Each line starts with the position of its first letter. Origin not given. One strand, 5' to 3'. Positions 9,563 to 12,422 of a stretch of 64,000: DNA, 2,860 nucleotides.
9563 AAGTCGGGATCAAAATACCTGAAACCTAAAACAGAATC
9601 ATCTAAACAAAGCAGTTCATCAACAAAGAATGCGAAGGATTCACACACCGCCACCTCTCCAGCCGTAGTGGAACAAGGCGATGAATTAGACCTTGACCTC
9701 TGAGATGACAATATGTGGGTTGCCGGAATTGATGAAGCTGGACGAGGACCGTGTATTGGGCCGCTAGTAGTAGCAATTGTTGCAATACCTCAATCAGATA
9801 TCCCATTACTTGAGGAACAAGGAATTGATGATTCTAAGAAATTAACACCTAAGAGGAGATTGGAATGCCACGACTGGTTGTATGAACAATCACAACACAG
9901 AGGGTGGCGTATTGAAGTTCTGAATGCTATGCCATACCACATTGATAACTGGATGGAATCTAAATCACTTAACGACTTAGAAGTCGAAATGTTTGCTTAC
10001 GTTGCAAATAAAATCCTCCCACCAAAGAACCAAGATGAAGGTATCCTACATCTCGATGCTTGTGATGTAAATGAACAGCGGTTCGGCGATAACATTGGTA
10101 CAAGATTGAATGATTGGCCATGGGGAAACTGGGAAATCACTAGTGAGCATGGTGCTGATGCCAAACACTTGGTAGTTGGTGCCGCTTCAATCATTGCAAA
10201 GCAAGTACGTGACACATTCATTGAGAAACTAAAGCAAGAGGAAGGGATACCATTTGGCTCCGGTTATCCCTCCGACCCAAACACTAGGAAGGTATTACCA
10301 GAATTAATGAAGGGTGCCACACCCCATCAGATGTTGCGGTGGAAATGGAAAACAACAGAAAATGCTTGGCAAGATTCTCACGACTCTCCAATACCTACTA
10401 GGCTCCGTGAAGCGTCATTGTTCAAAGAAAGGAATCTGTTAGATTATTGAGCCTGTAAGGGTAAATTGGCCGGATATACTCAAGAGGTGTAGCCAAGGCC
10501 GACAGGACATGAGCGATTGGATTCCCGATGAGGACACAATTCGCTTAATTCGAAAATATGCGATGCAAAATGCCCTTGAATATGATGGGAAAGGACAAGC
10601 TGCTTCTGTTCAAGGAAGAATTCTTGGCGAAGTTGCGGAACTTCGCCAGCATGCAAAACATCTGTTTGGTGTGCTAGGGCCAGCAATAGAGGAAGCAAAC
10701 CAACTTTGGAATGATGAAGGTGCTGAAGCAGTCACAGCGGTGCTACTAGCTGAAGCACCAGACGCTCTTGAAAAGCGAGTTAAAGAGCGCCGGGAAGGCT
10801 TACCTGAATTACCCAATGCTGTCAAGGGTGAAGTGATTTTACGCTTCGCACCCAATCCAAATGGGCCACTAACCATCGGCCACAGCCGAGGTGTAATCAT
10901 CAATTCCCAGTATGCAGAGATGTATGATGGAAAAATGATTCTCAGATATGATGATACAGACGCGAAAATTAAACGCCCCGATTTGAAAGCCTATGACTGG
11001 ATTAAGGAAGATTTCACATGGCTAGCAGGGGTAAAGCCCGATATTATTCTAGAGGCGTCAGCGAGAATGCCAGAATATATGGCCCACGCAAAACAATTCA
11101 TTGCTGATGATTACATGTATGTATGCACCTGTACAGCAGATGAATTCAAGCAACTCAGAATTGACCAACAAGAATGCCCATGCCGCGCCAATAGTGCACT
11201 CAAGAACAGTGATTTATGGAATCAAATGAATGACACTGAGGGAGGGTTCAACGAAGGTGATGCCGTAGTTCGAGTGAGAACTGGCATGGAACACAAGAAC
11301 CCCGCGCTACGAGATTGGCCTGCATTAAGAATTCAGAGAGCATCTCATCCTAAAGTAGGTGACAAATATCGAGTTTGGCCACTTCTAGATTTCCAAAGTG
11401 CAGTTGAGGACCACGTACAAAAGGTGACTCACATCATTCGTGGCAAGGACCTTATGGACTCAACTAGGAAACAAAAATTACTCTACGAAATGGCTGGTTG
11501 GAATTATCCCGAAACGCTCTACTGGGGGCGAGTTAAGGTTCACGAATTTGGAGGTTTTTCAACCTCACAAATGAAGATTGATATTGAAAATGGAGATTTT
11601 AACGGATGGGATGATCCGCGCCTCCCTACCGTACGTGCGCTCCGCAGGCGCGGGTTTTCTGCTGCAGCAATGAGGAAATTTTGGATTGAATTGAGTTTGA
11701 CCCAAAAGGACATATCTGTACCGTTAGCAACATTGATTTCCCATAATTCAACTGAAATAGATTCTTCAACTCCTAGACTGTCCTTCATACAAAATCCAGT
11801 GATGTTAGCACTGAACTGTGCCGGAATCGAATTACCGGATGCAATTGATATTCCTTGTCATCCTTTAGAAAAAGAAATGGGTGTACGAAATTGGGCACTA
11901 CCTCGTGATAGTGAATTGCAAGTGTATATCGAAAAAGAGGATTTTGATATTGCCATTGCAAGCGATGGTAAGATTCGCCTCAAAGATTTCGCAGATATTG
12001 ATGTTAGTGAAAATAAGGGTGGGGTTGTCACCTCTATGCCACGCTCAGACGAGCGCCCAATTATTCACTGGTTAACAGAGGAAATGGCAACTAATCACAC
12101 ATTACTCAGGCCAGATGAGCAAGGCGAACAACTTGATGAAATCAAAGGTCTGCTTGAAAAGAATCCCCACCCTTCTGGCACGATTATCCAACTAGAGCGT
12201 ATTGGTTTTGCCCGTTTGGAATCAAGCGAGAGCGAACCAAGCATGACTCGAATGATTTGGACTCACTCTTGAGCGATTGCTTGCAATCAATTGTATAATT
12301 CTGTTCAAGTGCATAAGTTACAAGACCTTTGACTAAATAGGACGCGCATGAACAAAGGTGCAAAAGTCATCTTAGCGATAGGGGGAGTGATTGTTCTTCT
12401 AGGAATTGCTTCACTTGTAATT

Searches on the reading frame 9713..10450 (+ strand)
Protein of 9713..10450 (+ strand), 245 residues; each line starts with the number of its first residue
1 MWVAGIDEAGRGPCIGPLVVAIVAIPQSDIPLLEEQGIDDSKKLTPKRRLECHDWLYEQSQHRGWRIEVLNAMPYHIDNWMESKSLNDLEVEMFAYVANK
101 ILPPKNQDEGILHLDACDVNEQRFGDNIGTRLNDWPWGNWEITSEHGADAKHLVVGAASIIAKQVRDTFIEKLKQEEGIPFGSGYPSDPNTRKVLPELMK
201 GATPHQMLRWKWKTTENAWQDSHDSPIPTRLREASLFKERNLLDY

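Call 9: search_protein_families(library=pfam, proteins=[window:9713-10450:+], max_evalue=0.001)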
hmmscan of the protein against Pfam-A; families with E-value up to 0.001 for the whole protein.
window:9713-10450:+ (245 aa): 1 family
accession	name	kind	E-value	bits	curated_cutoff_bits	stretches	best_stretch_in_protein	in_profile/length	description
PF01351.25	RNase_HII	-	7.8e-41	140.6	25.8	1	4-215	1-199/199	Ribonuclease HII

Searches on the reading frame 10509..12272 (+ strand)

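Call 9: search_protein_families(library=pfam, proteins=[window:10509-12272:+], max_evalue=0.001)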
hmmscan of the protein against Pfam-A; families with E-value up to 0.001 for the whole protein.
window:10509-12272:+ (587 aa): 2 families
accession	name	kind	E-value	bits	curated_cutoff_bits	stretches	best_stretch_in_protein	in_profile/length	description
PF00749.27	tRNA-synt_1c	-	2.2e-55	188.2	23.4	1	109-413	2-308/314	tRNA synthetases class I (E and Q), catalytic domain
PF03950.23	tRNA-synt_1c_C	-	4e-08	33.8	23.9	1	422-507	2-83/91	tRNA synthetases class I (E and Q), anti-codon binding domain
